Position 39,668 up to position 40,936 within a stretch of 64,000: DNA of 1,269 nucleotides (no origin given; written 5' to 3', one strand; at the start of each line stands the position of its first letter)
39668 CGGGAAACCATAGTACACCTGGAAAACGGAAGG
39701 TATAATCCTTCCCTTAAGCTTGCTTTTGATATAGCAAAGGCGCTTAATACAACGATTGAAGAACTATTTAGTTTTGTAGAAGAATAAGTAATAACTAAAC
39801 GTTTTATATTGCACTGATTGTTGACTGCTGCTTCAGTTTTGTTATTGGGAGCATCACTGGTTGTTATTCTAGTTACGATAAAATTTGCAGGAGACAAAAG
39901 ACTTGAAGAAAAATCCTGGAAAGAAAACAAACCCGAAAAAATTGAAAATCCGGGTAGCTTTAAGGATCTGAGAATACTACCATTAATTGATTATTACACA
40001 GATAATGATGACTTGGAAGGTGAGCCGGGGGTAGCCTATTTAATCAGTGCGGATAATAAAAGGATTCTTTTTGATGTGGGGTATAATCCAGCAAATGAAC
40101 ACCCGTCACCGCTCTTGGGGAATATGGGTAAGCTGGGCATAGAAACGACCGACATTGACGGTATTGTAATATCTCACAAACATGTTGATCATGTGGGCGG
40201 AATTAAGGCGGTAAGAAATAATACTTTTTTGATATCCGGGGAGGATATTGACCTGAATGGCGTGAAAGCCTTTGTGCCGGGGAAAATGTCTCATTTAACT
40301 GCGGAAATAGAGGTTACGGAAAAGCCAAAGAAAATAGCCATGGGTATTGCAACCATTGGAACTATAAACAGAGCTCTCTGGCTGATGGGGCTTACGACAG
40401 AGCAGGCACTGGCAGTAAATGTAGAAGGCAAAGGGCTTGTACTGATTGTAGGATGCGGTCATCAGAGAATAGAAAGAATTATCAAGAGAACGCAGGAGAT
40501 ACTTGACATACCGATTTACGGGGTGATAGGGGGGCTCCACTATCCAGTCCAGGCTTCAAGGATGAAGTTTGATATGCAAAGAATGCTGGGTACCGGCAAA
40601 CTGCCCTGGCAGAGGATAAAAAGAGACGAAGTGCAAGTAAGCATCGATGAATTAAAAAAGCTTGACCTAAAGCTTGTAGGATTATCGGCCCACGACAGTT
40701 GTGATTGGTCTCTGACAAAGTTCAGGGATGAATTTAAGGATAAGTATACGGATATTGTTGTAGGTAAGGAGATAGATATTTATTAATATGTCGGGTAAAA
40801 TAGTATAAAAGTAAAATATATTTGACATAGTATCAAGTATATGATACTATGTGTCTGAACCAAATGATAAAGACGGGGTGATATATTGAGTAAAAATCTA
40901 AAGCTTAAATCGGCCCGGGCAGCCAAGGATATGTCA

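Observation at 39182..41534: Two YozG-like XRE regulator plus small membrane protein modules flanking a membrane-anchored MBL hydrolase, each with its own palindromic operator over the promoter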

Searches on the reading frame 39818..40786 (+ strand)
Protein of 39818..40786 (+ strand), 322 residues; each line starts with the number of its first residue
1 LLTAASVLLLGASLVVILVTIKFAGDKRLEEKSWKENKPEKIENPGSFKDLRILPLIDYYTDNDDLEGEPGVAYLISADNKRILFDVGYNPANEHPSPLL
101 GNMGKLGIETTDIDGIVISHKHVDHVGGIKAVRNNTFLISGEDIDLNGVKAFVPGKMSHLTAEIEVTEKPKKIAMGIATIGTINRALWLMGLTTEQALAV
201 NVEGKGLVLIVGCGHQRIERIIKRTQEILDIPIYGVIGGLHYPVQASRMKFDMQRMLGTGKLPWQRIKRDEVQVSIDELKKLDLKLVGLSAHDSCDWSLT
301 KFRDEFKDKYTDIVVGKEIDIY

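Call 3: search_protein_families(library=pfam, proteins=[window:39818-40786:+], max_evalue=1)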
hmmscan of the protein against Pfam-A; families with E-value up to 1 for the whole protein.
window:39818-40786:+ (322 aa): 6 families
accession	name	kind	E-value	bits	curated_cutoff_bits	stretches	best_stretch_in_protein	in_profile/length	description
PF00753.33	Lactamase_B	-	1.1e-10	42.2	22.7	1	69-136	4-67/196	Metallo-beta-lactamase superfamily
PF12706.13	Lactamase_B_2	-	4.6e-06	26.8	27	1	82-139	2-53/200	Beta-lactamase superfamily domain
PF23023.1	Anti-Pycsar_Apyc1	-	7.2e-05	22.8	50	1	104-132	45-73/250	Anti-Pycsar protein Apyc1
PF16661.11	Lactamase_B_6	-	0.0067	16.2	27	1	75-132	1-55/193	Metallo-beta-lactamase superfamily domain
PF13483.12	Lactamase_B_3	-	0.019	15.4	24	1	73-150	9-74/160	Beta-lactamase superfamily domain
PF19583.5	ODP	-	0.11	12.8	27.2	1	73-134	5-62/194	ODP family beta lactamase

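Call 4: search_protein_families(library=ncbifam, proteins=[window:39818-40786:+], max_evalue=1)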
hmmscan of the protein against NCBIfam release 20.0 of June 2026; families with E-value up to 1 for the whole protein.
window:39818-40786:+ (322 aa): 53 families (the best 25 are shown)
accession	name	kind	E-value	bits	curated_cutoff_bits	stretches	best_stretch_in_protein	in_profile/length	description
NF033105.1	bla_subclass_B3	equivalog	1.1e-09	38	240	1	73-136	25-85/257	subclass B3 metallo-beta-lactamase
NF040644.1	blaPAM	exception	1e-07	31.4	615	1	73-136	59-119/287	PAM family subclass B3 metallo-beta-lactamase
TIGR03675.1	arCOG00543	equivalog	6e-07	28.1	580.2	1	73-129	190-245/631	beta-CASP ribonuclease aCPSF1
NF047925.1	pyridox_lacton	equivalog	9.9e-07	28.8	325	1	91-145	67-121/268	4-pyridoxolactonase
NF033185.1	B3_Acin_new2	exception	1.1e-06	28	625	1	73-136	53-113/285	putative subclass B3 metallo-beta-lactamase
NF040470.1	blaEAM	exception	2.3e-06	26.8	660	1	73-136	83-143/318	EAM family subclass B3 metallo-beta-lactamase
NF047896.1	blaMIM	exception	2.6e-06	27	640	1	71-135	69-131/306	MIM family subclass B3 metallo-beta-lactamase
NF000469.2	CAR_gen_B3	exception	2.7e-06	26.6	500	1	73-140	76-143/311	CAR family subclass B3 metallo-beta-lactamase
NF000438.2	blaPOM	exception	5.2e-06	25.8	610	1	73-136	59-119/286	POM family subclass B3 metallo-beta-lactamase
NF040469.1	blaEFM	exception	1.1e-05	24.6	610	1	72-135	70-131/302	EFM family subclass B3 metallo-beta-lactamase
NF053820.1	MBLfold_Strvi7410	exception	1.3e-05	24.8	525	1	72-135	25-87/343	Strvi_7410 family MBL fold metallo-hydrolase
NF012229.1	bla_class_B_core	domain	1.7e-05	25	100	1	71-134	17-73/139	metallo-beta-lactamase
NF033184.1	B3_Acin_new1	exception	1.7e-05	24.1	580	1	72-136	50-111/283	putative subclass B3 metallo-beta-lactamase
NF012140.0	blaBJP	exception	2.3e-05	23.4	600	1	71-142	54-125/294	BJP family subclass B3 metallo-beta-lactamase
NF000456.2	blaMSI-1_fam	exception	3.9e-05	23.1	550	1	68-132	44-106/289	MSI-1 family subclass B3 metallo-beta-lactamase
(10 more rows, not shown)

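Call 12: find_encoding_contigs(protein=window:39818-40786:+, flank=6000, max_places=10)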
Protein window:39818-40786:+ (322 aa): 1 contig read that carries it; 1 place shown.
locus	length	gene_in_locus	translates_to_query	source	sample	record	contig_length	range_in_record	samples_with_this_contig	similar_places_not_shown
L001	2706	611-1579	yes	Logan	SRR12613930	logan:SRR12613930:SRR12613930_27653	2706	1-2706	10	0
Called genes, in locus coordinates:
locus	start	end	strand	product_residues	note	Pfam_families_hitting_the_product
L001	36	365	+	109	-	-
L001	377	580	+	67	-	PF12844:HTH_19, PF13560:HTH_31 (weak), PF01381:HTH_3, PF13443:HTH_26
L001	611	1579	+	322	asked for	PF00753:Lactamase_B, PF23023:Anti-Pycsar_Apyc1 (weak), PF12706:Lactamase_B_2 (weak)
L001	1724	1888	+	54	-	PF01381:HTH_3, PF12844:HTH_19 (weak), PF13443:HTH_26 (weak), PF13560:HTH_31 (weak)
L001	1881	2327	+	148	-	-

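Call 27: find_homologous_proteins(query=window:39818-40786:+, max_evalue=0.001)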
Query window:39818-40786:+ (322 aa): 1531 proteins with E <= 0.001 among 5323 candidates; the best 120 are listed.
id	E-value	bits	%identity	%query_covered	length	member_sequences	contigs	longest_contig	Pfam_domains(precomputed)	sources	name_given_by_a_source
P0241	3.1e-211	718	100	100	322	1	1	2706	PF12706.14,PF23023.2,PF00753.34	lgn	-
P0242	1.4e-210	716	100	100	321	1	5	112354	PF12706.14,PF23023.2,PF00753.34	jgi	jgi:7,8-dihydropterin-6-yl-methyl-4-(beta-D-ribofuranosyl)aminobenzene 5'-phosphate synthase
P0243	2.0e-210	715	100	100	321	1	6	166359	PF12706.14,PF23023.2,PF00753.34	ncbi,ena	-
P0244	2.4e-152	525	74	96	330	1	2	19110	PF16661.12,PF23023.2,PF00753.34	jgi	jgi:7,8-dihydropterin-6-yl-methyl-4-(beta-D-ribofuranosyl)aminobenzene 5'-phosphate synthase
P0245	1.0e-146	506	69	94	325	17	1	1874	PF23023.2,PF00753.34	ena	-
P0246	3.5e-145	501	69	93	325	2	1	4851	PF23023.2,PF00753.34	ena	-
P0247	6.0e-142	490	69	98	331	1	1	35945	PF23023.2,PF00753.34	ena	-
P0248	1.9e-139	482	67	93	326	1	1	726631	PF12706.14,PF23023.2,PF00753.34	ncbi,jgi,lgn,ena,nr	ncbi:MAG: MBL fold metallo-hydrolase [Firmicutes bacterium HGW-Firmicutes-14]|nr:MAG: MBL fold metal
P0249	3.7e-138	478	65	98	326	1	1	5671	PF12706.14,PF23023.2,PF00753.34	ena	-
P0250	4.7e-135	468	66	93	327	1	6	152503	PF12706.14,PF23023.2,PF00753.34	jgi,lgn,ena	-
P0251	2.0e-134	466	65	93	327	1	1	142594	PF12706.14,PF23023.2,PF00753.34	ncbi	-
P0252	2.4e-133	462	65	93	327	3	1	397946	PF23023.2,PF00753.34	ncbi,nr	ncbi:dihydropterin-6-yl-methyl-4-(beta-D-ribofuranosyl)aminobenzene 5'-phosphate synthase 7-8 [Pepto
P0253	6.8e-133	461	63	99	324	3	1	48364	PF12706.14,PF23023.2,PF00753.34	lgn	-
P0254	5.7e-132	458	65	93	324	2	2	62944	PF12706.14,PF23023.2,PF00753.34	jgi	-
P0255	7.0e-132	457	64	97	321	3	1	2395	PF23023.2,PF00753.34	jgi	-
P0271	3.0e-111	390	55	94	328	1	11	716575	PF23023.2,PF00753.34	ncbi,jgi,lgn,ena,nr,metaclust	ncbi:MAG: hypothetical protein APF76_16140 [Desulfitibacter sp. BRH_c19]|nr:MAG: hypothetical protei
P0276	3.0e-107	376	54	94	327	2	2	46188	PF23023.2,PF00753.34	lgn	-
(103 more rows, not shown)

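Call 28: find_encoding_contigs(protein=P0244, flank=4000, max_places=4)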
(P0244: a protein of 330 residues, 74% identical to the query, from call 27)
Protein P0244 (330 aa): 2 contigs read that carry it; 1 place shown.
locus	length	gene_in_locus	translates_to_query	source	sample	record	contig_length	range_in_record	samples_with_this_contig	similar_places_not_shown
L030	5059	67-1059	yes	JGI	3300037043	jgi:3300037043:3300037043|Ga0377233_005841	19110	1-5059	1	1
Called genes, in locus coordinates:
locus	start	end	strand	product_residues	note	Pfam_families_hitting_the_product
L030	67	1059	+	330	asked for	PF00753:Lactamase_B, PF23023:Anti-Pycsar_Apyc1 (weak), PF16661:Lactamase_B_6 (faint)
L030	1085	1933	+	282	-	PF07848:PaaX, PF20803:PaaX_M, PF08223:PaaX_C (weak)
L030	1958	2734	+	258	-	PF02517:Rce1-like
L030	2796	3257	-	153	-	PF06177:QueT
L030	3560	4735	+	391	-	PF01837:HcyBio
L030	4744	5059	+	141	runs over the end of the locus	PF09383:NIL, PF13183:Fer4_8 (faint), PF14697:Fer4_21 (faint), PF00037:Fer4 (weak), PF12837:Fer4_6, PF13237:Fer4_10, PF12838:Fer4_7, PF13187:Fer4_9, +2 more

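Call 29: find_encoding_contigs(protein=P0248, flank=4000, max_places=4)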
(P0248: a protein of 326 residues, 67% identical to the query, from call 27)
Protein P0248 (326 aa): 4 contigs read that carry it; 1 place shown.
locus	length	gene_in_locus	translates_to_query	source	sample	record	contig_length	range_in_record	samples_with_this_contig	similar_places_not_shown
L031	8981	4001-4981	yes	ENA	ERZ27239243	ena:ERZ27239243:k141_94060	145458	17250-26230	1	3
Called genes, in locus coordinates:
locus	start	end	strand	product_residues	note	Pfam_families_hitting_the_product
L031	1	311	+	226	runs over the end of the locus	PF00528:BPD_transp_1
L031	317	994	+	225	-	PF02463:SMC_N, PF00005:ABC_tran, PF13304:AAA_21 (weak)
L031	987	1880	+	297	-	PF00682:HMGL-like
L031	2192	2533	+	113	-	-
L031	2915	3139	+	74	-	PF13239:2TM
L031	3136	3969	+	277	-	PF07848:PaaX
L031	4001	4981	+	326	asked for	PF00753:Lactamase_B, PF23023:Anti-Pycsar_Apyc1, PF12706:Lactamase_B_2 (weak)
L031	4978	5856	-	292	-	PF00126:HTH_1, PF03466:LysR_substrate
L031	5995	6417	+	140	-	PF22636:FlK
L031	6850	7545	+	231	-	PF02518:HATPase_c, PF00072:Response_reg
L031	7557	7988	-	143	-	PF00403:HMA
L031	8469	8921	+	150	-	PF14300:DMP19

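Call 30: find_encoding_contigs(protein=P0276, flank=4000, max_places=4)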
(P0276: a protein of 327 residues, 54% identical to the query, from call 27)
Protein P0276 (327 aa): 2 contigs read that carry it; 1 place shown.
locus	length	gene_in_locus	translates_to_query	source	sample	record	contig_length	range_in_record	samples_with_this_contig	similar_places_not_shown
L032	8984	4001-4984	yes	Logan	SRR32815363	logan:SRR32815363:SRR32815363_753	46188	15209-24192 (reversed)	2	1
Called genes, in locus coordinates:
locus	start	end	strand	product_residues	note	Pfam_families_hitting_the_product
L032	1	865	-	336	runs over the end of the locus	PF04166:PdxA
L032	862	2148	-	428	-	PF07005:SBD_N, PF17042:NBD_C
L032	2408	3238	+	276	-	PF07848:PaaX, PF20803:PaaX_M (weak)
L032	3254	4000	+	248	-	PF02517:Rce1-like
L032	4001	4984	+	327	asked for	PF00753:Lactamase_B, PF23023:Anti-Pycsar_Apyc1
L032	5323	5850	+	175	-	PF01257:2Fe-2S_thioredx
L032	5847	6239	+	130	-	PF01257:2Fe-2S_thioredx (weak)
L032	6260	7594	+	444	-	PF01512:Complex1_51K, PF10589:NADH_4Fe-4S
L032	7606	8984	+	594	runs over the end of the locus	PF00111:Fer2 (weak), PF13510:Fer2_4, PF10588:NADH-G_4Fe-4S_3, PF00037:Fer4 (weak), PF02906:Fe_hyd_lg_C, PF02256:Fe_hyd_SSU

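Call 47: find_encoding_contigs(protein=P0271, flank=3500, max_places=4)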
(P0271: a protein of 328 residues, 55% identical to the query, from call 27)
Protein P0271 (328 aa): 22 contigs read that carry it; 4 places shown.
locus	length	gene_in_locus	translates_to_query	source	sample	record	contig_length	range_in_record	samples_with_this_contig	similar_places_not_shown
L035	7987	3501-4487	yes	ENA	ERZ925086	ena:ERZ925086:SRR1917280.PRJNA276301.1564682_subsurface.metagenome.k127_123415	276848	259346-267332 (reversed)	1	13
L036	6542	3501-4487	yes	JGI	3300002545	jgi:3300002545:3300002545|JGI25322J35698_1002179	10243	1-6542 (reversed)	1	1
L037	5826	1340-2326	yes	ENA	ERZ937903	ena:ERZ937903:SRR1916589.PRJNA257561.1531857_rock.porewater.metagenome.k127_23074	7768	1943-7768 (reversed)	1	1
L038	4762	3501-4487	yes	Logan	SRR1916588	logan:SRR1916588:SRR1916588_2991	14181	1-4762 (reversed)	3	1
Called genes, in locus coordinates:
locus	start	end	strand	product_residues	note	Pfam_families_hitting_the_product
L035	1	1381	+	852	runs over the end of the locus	PF01326:PPDK_N, PF27448:Rph_4th, PF00391:PEP-utilizers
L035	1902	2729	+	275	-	PF07848:PaaX (weak)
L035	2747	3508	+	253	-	PF02517:Rce1-like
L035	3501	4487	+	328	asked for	PF00753:Lactamase_B, PF23023:Anti-Pycsar_Apyc1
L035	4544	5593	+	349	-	PF00892:EamA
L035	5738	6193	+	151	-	-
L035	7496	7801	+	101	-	PF01022:HTH_5, PF12840:HTH_20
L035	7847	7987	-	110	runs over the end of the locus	-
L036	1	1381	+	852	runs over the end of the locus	PF01326:PPDK_N, PF27448:Rph_4th, PF00391:PEP-utilizers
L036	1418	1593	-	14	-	-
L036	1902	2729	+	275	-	PF07848:PaaX (weak)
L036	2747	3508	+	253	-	PF02517:Rce1-like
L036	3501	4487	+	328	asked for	PF00753:Lactamase_B, PF23023:Anti-Pycsar_Apyc1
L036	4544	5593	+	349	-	PF00892:EamA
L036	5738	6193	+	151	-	-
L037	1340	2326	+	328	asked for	PF00753:Lactamase_B, PF23023:Anti-Pycsar_Apyc1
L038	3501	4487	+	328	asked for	PF00753:Lactamase_B, PF23023:Anti-Pycsar_Apyc1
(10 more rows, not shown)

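Call 48: search_solved_structures(query=window:39818-40786:+, max_evalue=0.001)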
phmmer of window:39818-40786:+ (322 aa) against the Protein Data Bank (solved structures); distinct sequences matched with E-value up to 0.001: 12.
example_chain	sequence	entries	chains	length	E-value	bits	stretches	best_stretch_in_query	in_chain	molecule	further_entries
7dck_A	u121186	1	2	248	9.7e-15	57.7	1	64-245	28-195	Lactamase_B domain-containing protein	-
2p4z_A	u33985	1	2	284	7.9e-07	31.7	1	65-133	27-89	Metal-dependent hydrolases of the beta-lactamase superfamily II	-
3h3e_A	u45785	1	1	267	3.7e-06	29.5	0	194-242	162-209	uncharacterized protein Tm1679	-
8gyg_A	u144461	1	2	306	1.3e-05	27.7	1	88-144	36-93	Arysulfatase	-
7t28_A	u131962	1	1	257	5.2e-05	25.7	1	84-147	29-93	Putative metal-dependent hydrolase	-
6auf_B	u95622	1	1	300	5.2e-05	25.7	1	68-134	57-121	Beta-lactamase-like protein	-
4zo2_A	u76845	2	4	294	0.00017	24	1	75-135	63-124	Acylhomoserine lactonase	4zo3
5wcm_A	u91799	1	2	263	0.00043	22.7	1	62-142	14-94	Blr6230 protein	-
2gmn_A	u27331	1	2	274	0.00046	22.6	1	62-142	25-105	Metallo-beta-lactamase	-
3lvz_A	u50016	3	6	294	0.00053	22.4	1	62-142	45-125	Blr6230 protein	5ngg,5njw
5iqk_A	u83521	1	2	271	0.00065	22.1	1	74-135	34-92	beta-lactamase Rm3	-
4p62_A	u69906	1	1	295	0.00098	21.5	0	71-135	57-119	Metallo-beta-lactamase AIM-1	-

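Call 56: search_protein_families(library=pfam, proteins=[L031:2915-3139:+, L032:3254-4000:+, L032:2408-3238:+], max_evalue=0.01)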
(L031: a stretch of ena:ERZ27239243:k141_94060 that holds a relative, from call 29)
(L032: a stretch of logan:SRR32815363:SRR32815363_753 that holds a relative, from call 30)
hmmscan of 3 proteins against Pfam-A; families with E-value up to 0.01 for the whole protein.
L031:2915-3139:+ (74 aa): 2 families
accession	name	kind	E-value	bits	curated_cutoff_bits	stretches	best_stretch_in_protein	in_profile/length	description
PF13239.11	2TM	-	1.1e-15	57.8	24.8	1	16-66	8-57/79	2TM domain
PF19845.4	DUF6320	-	0.0014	18.9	29.9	1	14-71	8-65/186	Family of unknown function (DUF6320)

L032:3254-4000:+ (248 aa): 1 family
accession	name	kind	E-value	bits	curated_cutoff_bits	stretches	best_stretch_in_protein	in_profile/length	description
PF02517.21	Rce1-like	-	5.3e-11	43.1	22.4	1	112-192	4-82/93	Type II CAAX prenyl endopeptidase Rce1-like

L032:2408-3238:+ (276 aa): 3 families
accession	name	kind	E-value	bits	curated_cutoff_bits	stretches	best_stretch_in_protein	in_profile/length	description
PF07848.18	PaaX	-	4.2e-10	40.1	24.8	1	13-79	4-69/70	PaaX-like protein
PF20803.2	PaaX_M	-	4.4e-06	27.1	24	1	103-160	2-59/83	PaaX protein central Cas2-like domain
PF08223.16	PaaX_C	-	0.00043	21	22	1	188-271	4-90/91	PaaX-like protein C-terminal domain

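Call 88: search_protein_families(library=padloc, proteins=[window:39818-40786:+], max_evalue=0.01)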
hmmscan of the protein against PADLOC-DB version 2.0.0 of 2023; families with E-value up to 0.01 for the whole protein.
window:39818-40786:+ (322 aa): 4 families
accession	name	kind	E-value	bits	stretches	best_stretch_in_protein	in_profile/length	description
PDLC02158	Avs1a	-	3.6e-05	21.2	1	70-130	10-68/392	-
PDLC03854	LmuA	-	0.00052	17.2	1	78-132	24-76/345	-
PDLC04675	PDC-M48B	-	0.0035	14.6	1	72-131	17-77/291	-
PDLC03805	RTasMBL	-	0.0038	14.4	1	71-132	11-67/322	DRT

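Call 89: search_protein_families(library=phrogs, proteins=[window:39818-40786:+], max_evalue=0.01)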
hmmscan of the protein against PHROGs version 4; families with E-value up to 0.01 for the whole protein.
window:39818-40786:+ (322 aa): 3 families
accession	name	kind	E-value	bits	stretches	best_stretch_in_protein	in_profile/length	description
phrog_392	-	other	1.7e-07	32.1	1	73-136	19-75/348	metal-dependent hydrolase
phrog_14429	-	other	0.00054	20.4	1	71-134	40-96/266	hydrolase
phrog_14556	-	unknown function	0.0011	18.9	1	71-135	145-204/451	-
